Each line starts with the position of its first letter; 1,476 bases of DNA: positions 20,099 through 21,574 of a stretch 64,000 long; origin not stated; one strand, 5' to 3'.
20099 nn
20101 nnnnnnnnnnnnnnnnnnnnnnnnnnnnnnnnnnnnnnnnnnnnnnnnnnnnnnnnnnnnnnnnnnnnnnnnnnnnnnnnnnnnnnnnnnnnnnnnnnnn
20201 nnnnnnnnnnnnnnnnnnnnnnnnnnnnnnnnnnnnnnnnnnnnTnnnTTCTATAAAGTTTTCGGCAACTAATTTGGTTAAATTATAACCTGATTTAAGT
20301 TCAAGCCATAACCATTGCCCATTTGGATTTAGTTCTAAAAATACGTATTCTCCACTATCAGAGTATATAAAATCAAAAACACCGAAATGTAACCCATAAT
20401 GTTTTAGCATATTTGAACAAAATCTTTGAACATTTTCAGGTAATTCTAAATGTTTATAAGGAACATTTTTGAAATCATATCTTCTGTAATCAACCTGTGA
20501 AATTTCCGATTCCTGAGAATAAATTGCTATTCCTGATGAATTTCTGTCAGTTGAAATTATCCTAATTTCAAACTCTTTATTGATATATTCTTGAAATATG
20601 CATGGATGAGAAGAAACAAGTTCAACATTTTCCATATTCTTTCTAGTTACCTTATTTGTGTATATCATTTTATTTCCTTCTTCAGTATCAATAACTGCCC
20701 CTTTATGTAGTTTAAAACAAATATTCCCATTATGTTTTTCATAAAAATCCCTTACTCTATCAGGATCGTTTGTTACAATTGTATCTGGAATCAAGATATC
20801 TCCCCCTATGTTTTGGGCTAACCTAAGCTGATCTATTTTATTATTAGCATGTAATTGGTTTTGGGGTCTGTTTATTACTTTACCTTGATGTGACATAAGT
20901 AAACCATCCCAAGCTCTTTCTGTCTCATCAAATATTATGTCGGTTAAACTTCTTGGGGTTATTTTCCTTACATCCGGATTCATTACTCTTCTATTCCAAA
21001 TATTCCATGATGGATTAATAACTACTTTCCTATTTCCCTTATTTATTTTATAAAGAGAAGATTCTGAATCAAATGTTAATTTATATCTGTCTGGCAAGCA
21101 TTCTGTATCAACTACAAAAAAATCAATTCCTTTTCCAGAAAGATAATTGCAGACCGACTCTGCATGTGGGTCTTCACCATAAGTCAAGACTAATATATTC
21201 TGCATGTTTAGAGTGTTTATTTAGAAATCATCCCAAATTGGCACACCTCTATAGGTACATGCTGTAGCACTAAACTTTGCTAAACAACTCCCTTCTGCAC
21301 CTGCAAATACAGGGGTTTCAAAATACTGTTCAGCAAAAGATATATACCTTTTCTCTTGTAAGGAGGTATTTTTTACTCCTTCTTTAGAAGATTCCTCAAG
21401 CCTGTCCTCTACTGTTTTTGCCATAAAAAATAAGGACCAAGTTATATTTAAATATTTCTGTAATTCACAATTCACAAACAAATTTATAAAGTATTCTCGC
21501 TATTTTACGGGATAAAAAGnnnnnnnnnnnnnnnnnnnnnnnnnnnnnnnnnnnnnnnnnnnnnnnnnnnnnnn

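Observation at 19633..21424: Graspetide-like RiPP gene cluster in a DPANN archaeon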

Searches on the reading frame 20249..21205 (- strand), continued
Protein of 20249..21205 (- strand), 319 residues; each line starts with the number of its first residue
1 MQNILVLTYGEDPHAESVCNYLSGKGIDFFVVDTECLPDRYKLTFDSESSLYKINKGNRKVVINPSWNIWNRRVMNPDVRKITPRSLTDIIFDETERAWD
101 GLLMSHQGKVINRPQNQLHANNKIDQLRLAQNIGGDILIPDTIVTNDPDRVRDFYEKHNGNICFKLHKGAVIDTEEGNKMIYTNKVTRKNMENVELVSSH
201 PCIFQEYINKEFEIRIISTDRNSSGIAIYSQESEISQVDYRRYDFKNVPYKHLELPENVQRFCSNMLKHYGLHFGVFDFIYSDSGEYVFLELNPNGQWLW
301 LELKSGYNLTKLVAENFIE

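Call 48: find_encoding_contigs(protein=P0002, flank=3000, max_places=2)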
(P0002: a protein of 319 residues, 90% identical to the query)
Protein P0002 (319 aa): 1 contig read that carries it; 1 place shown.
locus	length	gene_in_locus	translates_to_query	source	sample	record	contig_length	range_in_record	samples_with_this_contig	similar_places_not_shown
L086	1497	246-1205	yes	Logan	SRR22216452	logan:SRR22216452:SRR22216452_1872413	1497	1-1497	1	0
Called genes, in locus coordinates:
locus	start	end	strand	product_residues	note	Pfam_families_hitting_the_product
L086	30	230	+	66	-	-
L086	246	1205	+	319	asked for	PF21068:ATPgraspMvdD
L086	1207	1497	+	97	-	?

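Call 49: find_encoding_contigs(protein=P0003, flank=4000, max_places=2)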
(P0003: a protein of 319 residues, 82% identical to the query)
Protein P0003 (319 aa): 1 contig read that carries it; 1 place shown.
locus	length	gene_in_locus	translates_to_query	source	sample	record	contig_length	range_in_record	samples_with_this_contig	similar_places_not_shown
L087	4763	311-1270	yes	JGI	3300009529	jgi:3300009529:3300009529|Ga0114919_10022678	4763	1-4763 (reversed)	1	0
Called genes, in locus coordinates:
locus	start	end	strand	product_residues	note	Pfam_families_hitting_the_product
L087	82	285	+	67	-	-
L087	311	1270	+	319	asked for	-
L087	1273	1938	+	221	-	PF04187:Cofac_haem_bdg (faint)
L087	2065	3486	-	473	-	PF01139:RtcB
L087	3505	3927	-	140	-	PF01951:Archease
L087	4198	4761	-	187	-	?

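Call 69: find_related_loci(query=A1, collection=viral_contigs, flank=4000)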
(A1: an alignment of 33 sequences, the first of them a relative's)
Query A1 (319 aa) in viral_contigs; peptide patterns used: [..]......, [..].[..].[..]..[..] (x = any residue, [..] = any of these).
63 stretches matched a pattern; 18 encode a relative of the query (tblastn E <= 1e-3); 18 distinct loci.
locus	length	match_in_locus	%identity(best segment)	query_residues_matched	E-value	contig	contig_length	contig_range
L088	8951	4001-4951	30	1-318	5e-43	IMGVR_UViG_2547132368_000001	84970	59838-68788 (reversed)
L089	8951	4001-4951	30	4-317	5e-40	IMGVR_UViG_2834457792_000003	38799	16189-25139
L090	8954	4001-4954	28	1-318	8e-36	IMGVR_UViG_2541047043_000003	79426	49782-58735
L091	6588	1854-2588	32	68-314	4e-35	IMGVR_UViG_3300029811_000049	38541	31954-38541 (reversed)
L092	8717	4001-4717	27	72-319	1e-32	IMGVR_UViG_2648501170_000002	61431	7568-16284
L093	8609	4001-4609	33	99-302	3e-32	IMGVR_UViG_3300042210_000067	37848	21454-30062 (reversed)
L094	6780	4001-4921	26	4-317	7e-32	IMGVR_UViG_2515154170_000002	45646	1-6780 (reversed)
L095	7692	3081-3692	30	101-314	2e-27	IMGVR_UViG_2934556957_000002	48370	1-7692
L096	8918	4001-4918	24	3-317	4e-27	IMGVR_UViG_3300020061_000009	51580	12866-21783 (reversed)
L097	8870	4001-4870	29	1-310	3e-27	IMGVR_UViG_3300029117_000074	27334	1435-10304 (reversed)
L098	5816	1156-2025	29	1-310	1e-26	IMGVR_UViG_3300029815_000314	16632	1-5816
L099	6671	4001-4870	29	1-310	1e-26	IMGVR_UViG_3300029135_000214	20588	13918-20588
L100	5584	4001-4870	29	1-310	1e-26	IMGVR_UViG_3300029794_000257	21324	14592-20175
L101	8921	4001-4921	25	4-317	2e-28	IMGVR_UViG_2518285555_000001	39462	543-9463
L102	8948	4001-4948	24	3-317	5e-25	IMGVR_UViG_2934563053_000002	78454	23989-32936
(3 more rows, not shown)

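Call 73: find_encoding_contigs(protein=P0025, flank=10000, max_places=1)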
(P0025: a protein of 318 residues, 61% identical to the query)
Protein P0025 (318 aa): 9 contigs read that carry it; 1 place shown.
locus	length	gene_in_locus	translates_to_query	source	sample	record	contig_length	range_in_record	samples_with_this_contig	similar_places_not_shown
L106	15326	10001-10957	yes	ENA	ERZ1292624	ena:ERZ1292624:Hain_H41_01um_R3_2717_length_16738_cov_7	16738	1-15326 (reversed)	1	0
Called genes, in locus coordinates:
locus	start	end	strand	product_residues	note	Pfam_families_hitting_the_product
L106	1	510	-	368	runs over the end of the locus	PF13692:Glyco_trans_1_4, PF00534:Glycos_transf_1, PF20706:GT4-conflict (weak)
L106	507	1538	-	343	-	PF04101:Glyco_tran_28_C (weak)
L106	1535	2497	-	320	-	PF00300:His_Phos_1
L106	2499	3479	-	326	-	PF00534:Glycos_transf_1 (weak)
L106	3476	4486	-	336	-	PF07475:Hpr_kinase_C (weak)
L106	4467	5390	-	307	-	PF04055:Radical_SAM, PF13353:Fer4_12 (weak), PF13186:SPASM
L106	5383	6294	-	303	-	-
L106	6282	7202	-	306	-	PF00535:Glycos_transf_2 (weak), PF02709:Glyco_transf_7C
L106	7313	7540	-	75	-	PF01909:NTP_transf_2, PF18765:Polbeta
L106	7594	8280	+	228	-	PF21722:Gly_rich_2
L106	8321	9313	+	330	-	-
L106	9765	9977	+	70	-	-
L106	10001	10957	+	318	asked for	PF21068:ATPgraspMvdD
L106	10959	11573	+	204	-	-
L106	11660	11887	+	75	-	-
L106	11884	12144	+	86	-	PF05016:ParE_toxin (weak)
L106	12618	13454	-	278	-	PF01177:Asp_Glu_race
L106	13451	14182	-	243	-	PF10014:2OG-Fe_Oxy_2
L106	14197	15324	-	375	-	?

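Call 77: predict_structure(alignment_id=A1)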
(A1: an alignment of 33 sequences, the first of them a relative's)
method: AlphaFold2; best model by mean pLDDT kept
length: 319 residues; sequences in the alignment: 33
mean_pLDDT: 90.6   pTM: 0.86
mean pLDDT of the five models: 90.6, 90.0, 89.9, 89.3, 87.3
residues with pLDDT >= 90: 237; 70-90: 62; 50-70: 20; < 50: 0
segments of 3 or more residues with pLDDT < 50: none
pLDDT, mean of each block of 10 residues (from residue 1): 90 96 95 95 95 94 95 92 94 95 94 89 92 89 96 97 79 76 79 89 91 94 93 66 78 95 95 95 95 91 95 92
secondary structure, 60 per line:
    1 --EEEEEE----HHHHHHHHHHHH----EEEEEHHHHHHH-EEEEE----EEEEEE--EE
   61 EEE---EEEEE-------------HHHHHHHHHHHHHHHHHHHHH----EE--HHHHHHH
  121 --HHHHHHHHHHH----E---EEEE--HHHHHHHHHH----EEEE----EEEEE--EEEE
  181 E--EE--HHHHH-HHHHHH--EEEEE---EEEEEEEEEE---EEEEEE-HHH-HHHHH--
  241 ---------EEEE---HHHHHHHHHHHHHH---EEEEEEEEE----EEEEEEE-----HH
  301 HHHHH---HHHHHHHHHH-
elements in order: E3-8 H13-24 E29-33 H34-40 E42-46 E51-56 E59-63 E67-71 H85-105 H114-120 H123-133 E142-145 H148-157 E162-165 E170-174 E177-181 H188-192 H194-199 E202-206 E210-219 E223-228 H234-238 E250-253 H257-270 E274-282 E287-293 H299-305 H309-318

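Call 79: search_solved_structures(query=window:20249-21205:-, max_evalue=0.001, show_alignments=2)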
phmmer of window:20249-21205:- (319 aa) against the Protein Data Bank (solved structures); distinct sequences matched with E-value up to 0.001: 6.
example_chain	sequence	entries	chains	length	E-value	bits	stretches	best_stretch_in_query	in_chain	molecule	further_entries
5ig8_A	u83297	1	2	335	8.9e-40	140.2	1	4-314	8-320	ATP grasp ligase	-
7m4s_A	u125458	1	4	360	1.1e-38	136.6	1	4-318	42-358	AMdnB protein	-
5ig9_A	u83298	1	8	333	7.2e-30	107.6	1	4-315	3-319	ATP grasp ligase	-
7mgv_A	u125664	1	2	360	1e-27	100.5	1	1-313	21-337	CdnC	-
9bou_A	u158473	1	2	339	6.9e-19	71.5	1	3-315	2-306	MvdD-like pre-ATP grasp domain-containing protein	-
7drm_A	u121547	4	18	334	4.3e-07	32.8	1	4-303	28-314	ATP-grasp domain-containing protein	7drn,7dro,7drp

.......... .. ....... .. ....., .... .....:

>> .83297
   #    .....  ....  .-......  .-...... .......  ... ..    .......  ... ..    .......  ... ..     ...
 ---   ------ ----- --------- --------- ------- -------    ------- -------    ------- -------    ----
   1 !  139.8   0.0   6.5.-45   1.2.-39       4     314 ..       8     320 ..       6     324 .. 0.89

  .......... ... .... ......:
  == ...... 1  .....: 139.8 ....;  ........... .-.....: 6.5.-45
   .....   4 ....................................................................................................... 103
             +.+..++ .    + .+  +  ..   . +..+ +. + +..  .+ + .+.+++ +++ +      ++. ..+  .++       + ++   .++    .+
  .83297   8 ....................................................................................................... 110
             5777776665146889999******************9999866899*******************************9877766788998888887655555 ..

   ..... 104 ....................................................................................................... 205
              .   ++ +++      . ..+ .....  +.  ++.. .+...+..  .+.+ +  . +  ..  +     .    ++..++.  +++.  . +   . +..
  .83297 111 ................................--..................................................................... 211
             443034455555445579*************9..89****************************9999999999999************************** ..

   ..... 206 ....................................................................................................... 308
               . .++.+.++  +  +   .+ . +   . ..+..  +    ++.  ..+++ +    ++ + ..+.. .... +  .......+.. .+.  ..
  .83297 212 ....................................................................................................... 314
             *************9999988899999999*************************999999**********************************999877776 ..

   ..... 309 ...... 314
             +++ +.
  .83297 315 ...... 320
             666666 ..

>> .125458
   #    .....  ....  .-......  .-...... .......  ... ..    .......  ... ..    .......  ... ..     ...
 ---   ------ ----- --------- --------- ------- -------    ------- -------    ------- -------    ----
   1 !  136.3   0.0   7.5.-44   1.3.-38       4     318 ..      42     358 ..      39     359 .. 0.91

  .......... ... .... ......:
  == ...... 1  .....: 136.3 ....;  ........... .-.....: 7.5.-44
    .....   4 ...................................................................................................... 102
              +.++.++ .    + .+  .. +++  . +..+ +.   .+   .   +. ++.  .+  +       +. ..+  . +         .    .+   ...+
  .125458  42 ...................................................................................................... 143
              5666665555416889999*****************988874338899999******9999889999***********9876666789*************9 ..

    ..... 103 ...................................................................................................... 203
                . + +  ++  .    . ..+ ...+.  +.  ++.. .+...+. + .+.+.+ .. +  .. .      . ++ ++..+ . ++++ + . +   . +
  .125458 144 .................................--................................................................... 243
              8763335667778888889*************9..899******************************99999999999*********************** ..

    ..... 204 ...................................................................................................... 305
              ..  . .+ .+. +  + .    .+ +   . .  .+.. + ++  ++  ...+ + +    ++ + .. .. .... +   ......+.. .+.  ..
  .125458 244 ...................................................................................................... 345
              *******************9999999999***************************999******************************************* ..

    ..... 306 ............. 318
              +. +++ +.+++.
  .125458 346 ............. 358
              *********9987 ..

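Call 80: fold_search(model_id=the predicted structure, library=pdb)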
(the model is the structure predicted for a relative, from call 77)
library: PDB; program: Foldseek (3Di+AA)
matches with E <= 10: 1333; with E <= 0.001: 565
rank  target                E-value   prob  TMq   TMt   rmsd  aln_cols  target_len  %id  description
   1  5ig9_G                2.2e-28  1.00  0.82  0.83   4.9       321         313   26  Crystal structure of macrocyclase MdnC bound with precursor peptide MdnA from Microcystis aeruginosa MRC (released 2016-09-21)
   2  5ig9_A                5.0e-28  1.00  0.83  0.83   4.8       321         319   25  Crystal structure of macrocyclase MdnC bound with precursor peptide MdnA from Microcystis aeruginosa MRC (released 2016-09-21)
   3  5ig9_E                5.3e-28  1.00  0.82  0.84   4.8       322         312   26  Crystal structure of macrocyclase MdnC bound with precursor peptide MdnA from Microcystis aeruginosa MRC (released 2016-09-21)
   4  5ig9_D                7.1e-28  1.00  0.83  0.86   2.9       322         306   24  Crystal structure of macrocyclase MdnC bound with precursor peptide MdnA from Microcystis aeruginosa MRC (released 2016-09-21)
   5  7mgv_A                1.3e-27  1.00  0.85  0.82   4.4       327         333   24  Chryseobacterium gregarium RiPP-associated ATP-grasp ligase in complex with ADP, and a leader and core peptide (released 2021-06-23)
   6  5ig9_C                3.0e-27  1.00  0.82  0.84   4.5       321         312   26  Crystal structure of macrocyclase MdnC bound with precursor peptide MdnA from Microcystis aeruginosa MRC (released 2016-09-21)
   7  5ig9_H                4.1e-27  1.00  0.83  0.86   3.0       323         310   24  Crystal structure of macrocyclase MdnC bound with precursor peptide MdnA from Microcystis aeruginosa MRC (released 2016-09-21)
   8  7m4s_A                1.5e-26  1.00  0.81  0.83   4.2       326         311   28  Crystal structure of macrocyclase AMdnB from Anabaena sp. PCC 7120 (released 2021-11-03)
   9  5ig9_B                1.8e-26  1.00  0.82  0.85   2.9       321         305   25  Crystal structure of macrocyclase MdnC bound with precursor peptide MdnA from Microcystis aeruginosa MRC (released 2016-09-21)
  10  7m4s_B                1.8e-26  1.00  0.82  0.83   4.3       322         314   28  Crystal structure of macrocyclase AMdnB from Anabaena sp. PCC 7120 (released 2021-11-03)
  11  5ig8_A                4.4e-26  1.00  0.76  0.79   5.1       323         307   27  Crystal structure of macrocyclase MdnB from Microcystis aeruginosa MRC (released 2016-09-21)
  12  5ig9_F                5.9e-26  1.00  0.81  0.85   3.1       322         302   25  Crystal structure of macrocyclase MdnC bound with precursor peptide MdnA from Microcystis aeruginosa MRC (released 2016-09-21)
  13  7m4s_D                2.7e-24  1.00  0.77  0.84   4.2       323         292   27  Crystal structure of macrocyclase AMdnB from Anabaena sp. PCC 7120 (released 2021-11-03)
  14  7m4s_C                5.2e-24  1.00  0.77  0.83   4.9       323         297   27  Crystal structure of macrocyclase AMdnB from Anabaena sp. PCC 7120 (released 2021-11-03)
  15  9bou_A                1.0e-22  1.00  0.78  0.84   4.1       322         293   24  Crystal structure of ATP-grasp ligase PruB from Streptomyces coelicolor A3(2) (released 2024-12-18)
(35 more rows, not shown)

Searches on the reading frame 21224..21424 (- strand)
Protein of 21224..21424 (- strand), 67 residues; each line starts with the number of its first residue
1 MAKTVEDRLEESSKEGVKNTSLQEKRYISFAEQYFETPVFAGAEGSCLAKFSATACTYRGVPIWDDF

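Call 3: search_protein_families(library=pfam, proteins=[window:21224-21424:-], max_evalue=1)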
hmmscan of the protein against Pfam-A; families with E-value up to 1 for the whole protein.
window:21224-21424:- (67 aa): 0 families

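Call 4: search_protein_families(library=ncbifam, proteins=[window:21224-21424:-], max_evalue=1)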
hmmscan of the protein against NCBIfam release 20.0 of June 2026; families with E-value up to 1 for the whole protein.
window:21224-21424:- (67 aa): 0 families

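Call 30: find_homologous_proteins(query=A2, max_evalue=0.01)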
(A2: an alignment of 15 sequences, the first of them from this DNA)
Query A2 (15 sequences) (67 aa, profile of the alignment): 107 proteins with E <= 0.01 among 807 candidates.
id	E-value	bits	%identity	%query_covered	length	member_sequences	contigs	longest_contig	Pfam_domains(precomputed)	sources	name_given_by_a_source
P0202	3.8e-24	102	49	61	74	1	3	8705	-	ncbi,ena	-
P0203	2.1e-23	100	31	96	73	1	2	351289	-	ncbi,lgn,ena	-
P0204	2.3e-23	100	38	82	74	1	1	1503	-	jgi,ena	-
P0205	5.5e-23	99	46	61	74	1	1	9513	-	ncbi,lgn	ncbi:MAG: hypothetical protein WD876_00350 [Candidatus Pacearchaeota archaeon]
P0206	8.4e-23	98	35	100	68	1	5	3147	-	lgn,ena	-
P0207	1.6e-22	97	37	61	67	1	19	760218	-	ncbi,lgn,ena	ncbi:MAG: hypothetical protein AABX26_01375 [Nanoarchaeota archaeon]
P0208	2.0e-22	97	40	82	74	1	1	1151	-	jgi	-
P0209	2.0e-22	97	44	61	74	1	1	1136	-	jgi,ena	-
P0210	2.2e-22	97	36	82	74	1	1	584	-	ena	-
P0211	2.5e-22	97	43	70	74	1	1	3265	-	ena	-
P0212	4.4e-22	96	38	82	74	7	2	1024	-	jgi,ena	-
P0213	5.0e-22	96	44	61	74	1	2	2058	-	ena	-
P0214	7.0e-22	95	49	61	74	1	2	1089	-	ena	-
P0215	9.4e-22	95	45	75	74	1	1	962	-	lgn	-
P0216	1.2e-21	95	40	67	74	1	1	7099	-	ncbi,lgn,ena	-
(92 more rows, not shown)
